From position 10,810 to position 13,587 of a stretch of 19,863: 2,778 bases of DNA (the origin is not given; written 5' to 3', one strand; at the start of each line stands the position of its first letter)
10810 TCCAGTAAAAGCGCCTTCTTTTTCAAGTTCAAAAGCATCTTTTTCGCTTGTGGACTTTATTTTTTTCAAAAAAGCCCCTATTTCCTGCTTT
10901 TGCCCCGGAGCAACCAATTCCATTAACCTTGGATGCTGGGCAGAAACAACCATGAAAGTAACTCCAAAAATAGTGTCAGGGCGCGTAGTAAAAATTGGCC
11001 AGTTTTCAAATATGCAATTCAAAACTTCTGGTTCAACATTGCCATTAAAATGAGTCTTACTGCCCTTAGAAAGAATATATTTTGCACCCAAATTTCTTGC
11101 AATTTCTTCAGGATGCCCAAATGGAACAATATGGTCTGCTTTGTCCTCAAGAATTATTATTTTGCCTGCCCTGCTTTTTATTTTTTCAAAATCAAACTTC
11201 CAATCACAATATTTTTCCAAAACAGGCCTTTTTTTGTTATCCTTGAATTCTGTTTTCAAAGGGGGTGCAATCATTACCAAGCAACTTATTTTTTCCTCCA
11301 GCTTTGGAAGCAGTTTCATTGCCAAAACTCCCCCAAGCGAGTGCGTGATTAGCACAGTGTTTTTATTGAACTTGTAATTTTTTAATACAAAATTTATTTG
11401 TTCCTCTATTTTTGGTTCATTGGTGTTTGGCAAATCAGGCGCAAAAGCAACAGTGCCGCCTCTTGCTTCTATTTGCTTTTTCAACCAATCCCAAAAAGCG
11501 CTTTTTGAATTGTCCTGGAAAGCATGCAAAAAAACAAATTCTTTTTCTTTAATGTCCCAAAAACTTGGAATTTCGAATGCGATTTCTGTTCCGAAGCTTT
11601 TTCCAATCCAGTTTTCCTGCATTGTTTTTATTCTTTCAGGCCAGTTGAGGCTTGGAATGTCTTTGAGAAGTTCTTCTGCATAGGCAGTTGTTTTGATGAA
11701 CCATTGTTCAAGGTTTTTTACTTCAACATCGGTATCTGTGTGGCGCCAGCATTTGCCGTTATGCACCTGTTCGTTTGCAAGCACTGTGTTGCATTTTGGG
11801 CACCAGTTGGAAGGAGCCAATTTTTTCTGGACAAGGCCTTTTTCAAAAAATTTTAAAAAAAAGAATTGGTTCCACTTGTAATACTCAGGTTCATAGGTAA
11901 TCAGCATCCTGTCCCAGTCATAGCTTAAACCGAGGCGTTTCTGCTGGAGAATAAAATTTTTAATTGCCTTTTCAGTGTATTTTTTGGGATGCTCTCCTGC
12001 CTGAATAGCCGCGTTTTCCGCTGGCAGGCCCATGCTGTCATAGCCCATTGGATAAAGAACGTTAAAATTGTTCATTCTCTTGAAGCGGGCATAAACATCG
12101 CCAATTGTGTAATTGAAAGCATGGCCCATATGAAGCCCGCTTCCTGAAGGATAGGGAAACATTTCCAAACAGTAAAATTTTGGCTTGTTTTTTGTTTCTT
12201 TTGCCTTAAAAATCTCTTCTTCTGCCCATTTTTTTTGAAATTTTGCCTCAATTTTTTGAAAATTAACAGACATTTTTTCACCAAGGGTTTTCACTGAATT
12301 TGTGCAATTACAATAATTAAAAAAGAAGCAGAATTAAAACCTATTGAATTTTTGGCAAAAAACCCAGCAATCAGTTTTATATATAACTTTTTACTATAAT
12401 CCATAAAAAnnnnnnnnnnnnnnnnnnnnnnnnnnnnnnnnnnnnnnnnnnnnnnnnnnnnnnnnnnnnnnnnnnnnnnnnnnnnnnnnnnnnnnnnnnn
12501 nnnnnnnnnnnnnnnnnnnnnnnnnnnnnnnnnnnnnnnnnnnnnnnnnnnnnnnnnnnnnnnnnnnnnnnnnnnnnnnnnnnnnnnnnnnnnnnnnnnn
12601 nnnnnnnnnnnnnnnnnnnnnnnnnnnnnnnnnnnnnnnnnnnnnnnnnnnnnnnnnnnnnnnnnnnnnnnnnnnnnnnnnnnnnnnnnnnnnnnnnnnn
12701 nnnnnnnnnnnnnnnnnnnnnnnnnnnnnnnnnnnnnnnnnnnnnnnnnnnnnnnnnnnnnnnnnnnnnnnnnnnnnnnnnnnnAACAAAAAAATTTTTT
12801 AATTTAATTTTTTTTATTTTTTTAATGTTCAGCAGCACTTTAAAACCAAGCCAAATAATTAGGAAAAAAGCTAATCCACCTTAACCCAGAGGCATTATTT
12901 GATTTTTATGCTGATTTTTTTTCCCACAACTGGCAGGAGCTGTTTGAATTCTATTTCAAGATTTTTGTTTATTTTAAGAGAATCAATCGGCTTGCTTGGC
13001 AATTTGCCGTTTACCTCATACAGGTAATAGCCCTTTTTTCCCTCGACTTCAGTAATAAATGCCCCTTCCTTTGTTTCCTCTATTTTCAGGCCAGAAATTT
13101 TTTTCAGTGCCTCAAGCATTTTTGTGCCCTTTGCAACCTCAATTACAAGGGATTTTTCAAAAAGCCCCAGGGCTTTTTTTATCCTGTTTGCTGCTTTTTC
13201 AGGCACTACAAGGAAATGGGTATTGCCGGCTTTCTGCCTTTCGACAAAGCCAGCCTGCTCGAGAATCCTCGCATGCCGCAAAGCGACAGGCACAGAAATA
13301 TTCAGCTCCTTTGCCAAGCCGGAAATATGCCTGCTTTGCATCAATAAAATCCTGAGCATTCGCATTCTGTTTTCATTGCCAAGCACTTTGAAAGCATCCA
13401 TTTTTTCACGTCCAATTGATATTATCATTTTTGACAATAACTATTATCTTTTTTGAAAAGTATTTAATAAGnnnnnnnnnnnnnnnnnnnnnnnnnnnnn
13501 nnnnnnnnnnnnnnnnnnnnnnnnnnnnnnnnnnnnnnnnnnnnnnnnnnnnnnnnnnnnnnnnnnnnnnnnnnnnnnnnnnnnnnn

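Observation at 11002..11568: Complete serine-hydrolase domain inserted inside LeuRS, immediately upstream of the CP1 editing domain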

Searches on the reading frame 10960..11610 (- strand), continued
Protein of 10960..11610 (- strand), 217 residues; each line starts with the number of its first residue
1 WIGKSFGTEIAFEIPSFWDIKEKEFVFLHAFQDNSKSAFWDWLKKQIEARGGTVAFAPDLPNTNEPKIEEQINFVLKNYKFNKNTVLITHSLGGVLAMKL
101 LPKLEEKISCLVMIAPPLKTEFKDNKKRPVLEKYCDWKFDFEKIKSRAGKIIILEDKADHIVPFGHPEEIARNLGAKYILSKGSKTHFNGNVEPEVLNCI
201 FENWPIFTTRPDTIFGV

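Call 99: find_homologous_proteins(query=L025:5124-5609:+, max_evalue=0.00001)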
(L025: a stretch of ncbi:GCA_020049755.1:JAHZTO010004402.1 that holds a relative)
Query L025:5124-5609:+ (162 aa): 367 proteins with E <= 0.00001 among 384 candidates; the best 120 are listed.
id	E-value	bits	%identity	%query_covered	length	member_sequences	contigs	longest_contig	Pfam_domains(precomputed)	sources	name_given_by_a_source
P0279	2.4e-100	351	100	100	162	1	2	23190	PF04073.21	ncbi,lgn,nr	ncbi:hypothetical protein KA107_02755 [Candidatus Pacearchaeota archaeon]|nr:hypothetical protein [C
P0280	5.0e-79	281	78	100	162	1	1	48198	PF04073.21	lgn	-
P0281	5.0e-79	281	77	100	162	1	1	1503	PF04073.21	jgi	jgi:prolyl-tRNA editing enzyme YbaK/EbsC (Cys-tRNA(Pro) deacylase)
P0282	1.0e-78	280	78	99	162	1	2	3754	PF04073.21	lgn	-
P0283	4.6e-77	275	77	100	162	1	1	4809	PF04073.21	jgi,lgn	-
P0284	8.6e-77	274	76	100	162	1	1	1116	PF04073.21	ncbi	-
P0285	1.3e-76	273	78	98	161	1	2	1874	PF04073.21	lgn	-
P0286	1.5e-76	273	78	100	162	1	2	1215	PF04073.21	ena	-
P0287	4.3e-76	272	75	100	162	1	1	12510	PF04073.21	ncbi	-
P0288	8.0e-76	271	76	99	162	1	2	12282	PF04073.21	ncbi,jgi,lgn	jgi:prolyl-tRNA editing enzyme YbaK/EbsC (Cys-tRNA(Pro) deacylase)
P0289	6.3e-74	265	76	99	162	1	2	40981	PF04073.21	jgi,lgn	jgi:prolyl-tRNA editing enzyme YbaK/EbsC (Cys-tRNA(Pro) deacylase)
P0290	1.9e-73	263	75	98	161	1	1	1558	PF04073.21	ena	-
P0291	2.9e-73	263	74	100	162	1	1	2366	PF04073.21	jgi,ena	-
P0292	1.2e-63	231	65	100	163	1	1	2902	PF04073.21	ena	-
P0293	1.4e-63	231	68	99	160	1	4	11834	PF04073.21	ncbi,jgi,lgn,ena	-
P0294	1.9e-63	231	65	98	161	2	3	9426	PF04073.21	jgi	jgi:prolyl-tRNA editing enzyme YbaK/EbsC (Cys-tRNA(Pro) deacylase)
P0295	2.4e-63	230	66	99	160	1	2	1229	PF04073.21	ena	-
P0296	3.4e-63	230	67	100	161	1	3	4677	PF04073.21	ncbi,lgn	-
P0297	9.0e-63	229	66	99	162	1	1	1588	PF04073.21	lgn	-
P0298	1.7e-62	228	66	96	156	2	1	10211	PF04073.21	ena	-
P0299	1.9e-62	227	66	99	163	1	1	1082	PF04073.21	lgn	-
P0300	2.7e-62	227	64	99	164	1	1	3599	PF04073.21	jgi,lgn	-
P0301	3.3e-62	227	66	99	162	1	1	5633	PF04073.21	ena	-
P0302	3.4e-62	227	66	99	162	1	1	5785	PF04073.21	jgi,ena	-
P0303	4.0e-62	226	68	99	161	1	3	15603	PF04073.21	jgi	jgi:Ala-tRNA(Pro) deacylase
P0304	6.8e-62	226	66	99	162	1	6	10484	PF04073.21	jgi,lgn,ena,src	-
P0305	9.0e-62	225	67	99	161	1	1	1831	PF04073.21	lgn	-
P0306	9.7e-62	225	66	98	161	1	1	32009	PF04073.21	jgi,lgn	jgi:prolyl-tRNA editing enzyme YbaK/EbsC (Cys-tRNA(Pro) deacylase)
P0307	1.5e-61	225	66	100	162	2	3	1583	PF04073.21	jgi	jgi:prolyl-tRNA editing enzyme YbaK/EbsC (Cys-tRNA(Pro) deacylase)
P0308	1.8e-61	224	65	99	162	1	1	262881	PF04073.21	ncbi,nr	ncbi:Proline--tRNA ligase [uncultured archaeon]|nr:Proline--tRNA ligase [uncultured archaeon]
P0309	2.3e-61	224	66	99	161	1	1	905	PF04073.21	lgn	-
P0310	3.2e-61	223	67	100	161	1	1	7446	PF04073.21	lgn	-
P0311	3.9e-61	223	65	99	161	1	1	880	PF04073.21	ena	-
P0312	4.7e-61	223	66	99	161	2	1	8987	PF04073.21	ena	-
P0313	5.8e-61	223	66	99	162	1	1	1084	PF04073.21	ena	-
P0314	1.0e-60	222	63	99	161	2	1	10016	PF04073.21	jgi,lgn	-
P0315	1.1e-60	222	64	99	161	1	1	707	PF04073.21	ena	-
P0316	1.2e-60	222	64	99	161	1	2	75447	PF04073.21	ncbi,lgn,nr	ncbi:MAG TPA: YbaK/EbsC family protein [Candidatus Nanoarchaeia archaeon]|nr:YbaK/EbsC family protei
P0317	1.3e-60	222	64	100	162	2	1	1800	PF04073.21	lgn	-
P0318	1.5e-60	221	64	99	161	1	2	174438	PF04073.21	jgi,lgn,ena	-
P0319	1.7e-60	221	62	100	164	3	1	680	PF04073.21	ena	-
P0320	1.7e-60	221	65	100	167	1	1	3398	PF04073.21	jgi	jgi:Ala-tRNA(Pro) deacylase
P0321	1.8e-60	221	62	100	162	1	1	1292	PF04073.21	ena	-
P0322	3.9e-60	220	63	99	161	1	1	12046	PF04073.21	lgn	-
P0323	4.4e-60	220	65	98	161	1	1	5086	PF04073.21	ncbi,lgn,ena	-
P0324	4.5e-60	220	62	99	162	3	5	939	PF04073.21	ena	-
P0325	5.6e-60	219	63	99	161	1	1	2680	PF04073.21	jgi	-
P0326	5.7e-60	219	63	99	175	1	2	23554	PF04073.21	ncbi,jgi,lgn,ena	-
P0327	6.0e-60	219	64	99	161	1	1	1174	PF04073.21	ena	-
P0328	6.3e-60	219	63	99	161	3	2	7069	PF04073.21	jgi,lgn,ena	-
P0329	6.6e-60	219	64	100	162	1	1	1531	PF04073.21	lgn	-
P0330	6.8e-60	219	64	98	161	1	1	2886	PF04073.21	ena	-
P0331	7.4e-60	219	63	99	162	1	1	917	PF04073.21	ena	-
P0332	7.6e-60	219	65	98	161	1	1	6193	PF04073.21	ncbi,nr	ncbi:hypothetical protein EXS74_03590 [Candidatus Woesearchaeota archaeon]|nr:hypothetical protein [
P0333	1.1e-59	219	59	100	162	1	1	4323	PF04073.21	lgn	-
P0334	1.1e-59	218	64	100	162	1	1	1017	PF04073.21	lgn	-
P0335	1.1e-59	218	62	99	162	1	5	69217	PF04073.21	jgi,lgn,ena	-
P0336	1.2e-59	218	62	99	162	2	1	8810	PF04073.21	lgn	-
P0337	1.2e-59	218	65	99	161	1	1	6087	PF04073.21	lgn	-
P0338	1.3e-59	218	63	98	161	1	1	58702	PF04073.21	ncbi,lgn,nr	ncbi:MAG: YbaK/EbsC family protein [bacterium]|nr:YbaK/EbsC family protein [bacterium]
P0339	1.4e-59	218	60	100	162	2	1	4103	PF04073.21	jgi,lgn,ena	-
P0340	1.6e-59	218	64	99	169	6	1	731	PF04073.21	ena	-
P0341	1.9e-59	218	67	99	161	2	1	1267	PF04073.21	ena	-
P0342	2.0e-59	218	65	99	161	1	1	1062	PF04073.21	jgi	jgi:prolyl-tRNA editing enzyme YbaK/EbsC (Cys-tRNA(Pro) deacylase)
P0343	2.5e-59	217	62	100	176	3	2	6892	PF04073.21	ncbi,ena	-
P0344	2.7e-59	217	64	98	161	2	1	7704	PF04073.21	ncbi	-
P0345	2.9e-59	217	64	99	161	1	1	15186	PF04073.21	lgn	-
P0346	3.5e-59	217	64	99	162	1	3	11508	PF04073.21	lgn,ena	-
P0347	4.0e-59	217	66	99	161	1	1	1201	PF04073.21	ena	-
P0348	4.3e-59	217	62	100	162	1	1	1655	PF04073.21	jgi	jgi:prolyl-tRNA editing enzyme YbaK/EbsC (Cys-tRNA(Pro) deacylase)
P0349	4.7e-59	216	62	100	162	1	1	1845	PF04073.21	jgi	jgi:Ala-tRNA(Pro) deacylase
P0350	5.0e-59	216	64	100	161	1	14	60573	PF04073.21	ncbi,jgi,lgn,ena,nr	ncbi:YbaK/EbsC family protein [Candidatus Pacearchaeota archaeon]|nr:YbaK/EbsC family protein [Candi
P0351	5.6e-59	216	65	99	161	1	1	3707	PF04073.21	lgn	-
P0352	5.7e-59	216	61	100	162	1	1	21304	PF04073.21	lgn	-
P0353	5.7e-59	216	63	99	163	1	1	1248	PF04073.21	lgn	-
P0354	5.8e-59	216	63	100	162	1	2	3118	PF04073.21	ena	-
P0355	6.1e-59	216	63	98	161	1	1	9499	PF04073.21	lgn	-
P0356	6.2e-59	216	65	98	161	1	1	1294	PF04073.21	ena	-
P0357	6.3e-59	216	64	98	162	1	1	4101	PF04073.21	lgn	-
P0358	6.4e-59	216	65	99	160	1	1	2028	PF04073.21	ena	-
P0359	6.5e-59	216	65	99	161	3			PF04073.21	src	-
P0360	8.0e-59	216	61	99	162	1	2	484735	PF04073.21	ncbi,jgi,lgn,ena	-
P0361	1.0e-58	215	62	99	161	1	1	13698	PF04073.21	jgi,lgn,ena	-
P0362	1.0e-58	215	63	99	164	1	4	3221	PF04073.21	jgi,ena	-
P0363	1.2e-58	215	65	99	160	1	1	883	PF04073.21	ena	-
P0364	1.2e-58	215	62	100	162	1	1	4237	PF04073.21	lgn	-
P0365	1.4e-58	215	62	100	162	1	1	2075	PF04073.21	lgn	-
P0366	1.4e-58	215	65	99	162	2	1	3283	PF04073.21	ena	-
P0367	1.4e-58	215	63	99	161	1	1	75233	PF04073.21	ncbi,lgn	-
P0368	1.4e-58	215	64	99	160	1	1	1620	PF04073.21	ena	-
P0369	1.6e-58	215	62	99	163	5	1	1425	PF04073.21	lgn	-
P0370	1.6e-58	215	62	100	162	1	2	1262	PF04073.21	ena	-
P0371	1.7e-58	215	64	99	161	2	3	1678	PF04073.21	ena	-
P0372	1.7e-58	215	60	100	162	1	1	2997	PF04073.21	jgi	jgi:prolyl-tRNA editing enzyme YbaK/EbsC (Cys-tRNA(Pro) deacylase)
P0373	1.8e-58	215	66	99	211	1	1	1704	PF04073.21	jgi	-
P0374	1.8e-58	215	61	99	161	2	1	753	PF04073.21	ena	-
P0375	1.9e-58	215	62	99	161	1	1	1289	PF04073.21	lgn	-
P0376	2.0e-58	214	65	98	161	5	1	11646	PF04073.21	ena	-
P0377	3.5e-58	214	65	100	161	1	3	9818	PF04073.21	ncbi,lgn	-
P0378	3.6e-58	214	62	99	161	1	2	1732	PF04073.21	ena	-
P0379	3.8e-58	214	65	99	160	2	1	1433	PF04073.21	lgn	-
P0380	4.0e-58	213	60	99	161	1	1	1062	PF04073.21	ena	-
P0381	4.3e-58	213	61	99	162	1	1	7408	PF04073.21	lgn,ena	-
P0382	4.3e-58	213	65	99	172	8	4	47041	PF04073.21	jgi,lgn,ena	-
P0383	4.3e-58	213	65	99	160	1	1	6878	PF04073.21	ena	-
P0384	4.8e-58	213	62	99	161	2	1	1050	PF04073.21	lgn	-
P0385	5.2e-58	213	62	100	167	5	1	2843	PF04073.21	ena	-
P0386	5.3e-58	213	62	99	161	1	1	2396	PF04073.21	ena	-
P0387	5.8e-58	213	63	99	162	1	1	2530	PF04073.21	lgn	-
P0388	6.3e-58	213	65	96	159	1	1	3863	PF04073.21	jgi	jgi:prolyl-tRNA editing enzyme YbaK/EbsC (Cys-tRNA(Pro) deacylase)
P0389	6.6e-58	213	63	99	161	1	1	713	PF04073.21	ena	-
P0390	7.4e-58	213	62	99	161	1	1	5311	PF04073.21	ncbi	-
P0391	8.0e-58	212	61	99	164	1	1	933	PF04073.21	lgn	-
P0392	8.1e-58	212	65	99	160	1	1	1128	PF04073.21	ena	-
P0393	8.6e-58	212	64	99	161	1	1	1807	PF04073.21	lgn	-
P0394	9.4e-58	212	62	99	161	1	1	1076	PF04073.21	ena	-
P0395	9.5e-58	212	63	99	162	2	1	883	PF04073.21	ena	-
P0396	1.0e-57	212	61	99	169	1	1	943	PF04073.21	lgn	-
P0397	1.1e-57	212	65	99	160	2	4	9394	PF04073.21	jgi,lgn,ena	-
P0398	1.3e-57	212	61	99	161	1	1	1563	PF04073.21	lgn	-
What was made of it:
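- Its 120 closest homologues are all free-standing (call 99).
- Tried and rejected: Its 120 closest homologues are all free-standing proteins of about 161 aa (call 99).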

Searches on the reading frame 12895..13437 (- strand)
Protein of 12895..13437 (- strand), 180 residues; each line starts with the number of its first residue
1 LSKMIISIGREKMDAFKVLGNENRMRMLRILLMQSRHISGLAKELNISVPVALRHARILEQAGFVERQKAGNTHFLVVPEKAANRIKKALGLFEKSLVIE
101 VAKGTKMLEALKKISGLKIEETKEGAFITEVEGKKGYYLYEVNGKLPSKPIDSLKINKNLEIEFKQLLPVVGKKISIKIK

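Call 19: search_protein_families(library=pfam, proteins=[window:12895-13437:-], max_evalue=0.001)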
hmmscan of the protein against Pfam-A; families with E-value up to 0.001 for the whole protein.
window:12895-13437:- (180 aa): 4 families
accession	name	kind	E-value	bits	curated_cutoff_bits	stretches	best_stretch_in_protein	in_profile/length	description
PF14478.12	DUF4430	-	9.7e-08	32.8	23.8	1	106-165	3-69/72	Domain of unknown function (DUF4430)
PF01022.26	HTH_5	-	1e-07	32.2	22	1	22-66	2-46/47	Bacterial regulatory protein, arsR family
PF01047.28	MarR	-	5.2e-05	23.5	24.6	1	37-69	19-51/59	MarR family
PF12840.13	HTH_20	-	0.00015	22.1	27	1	19-67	1-50/51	Helix-turn-helix domain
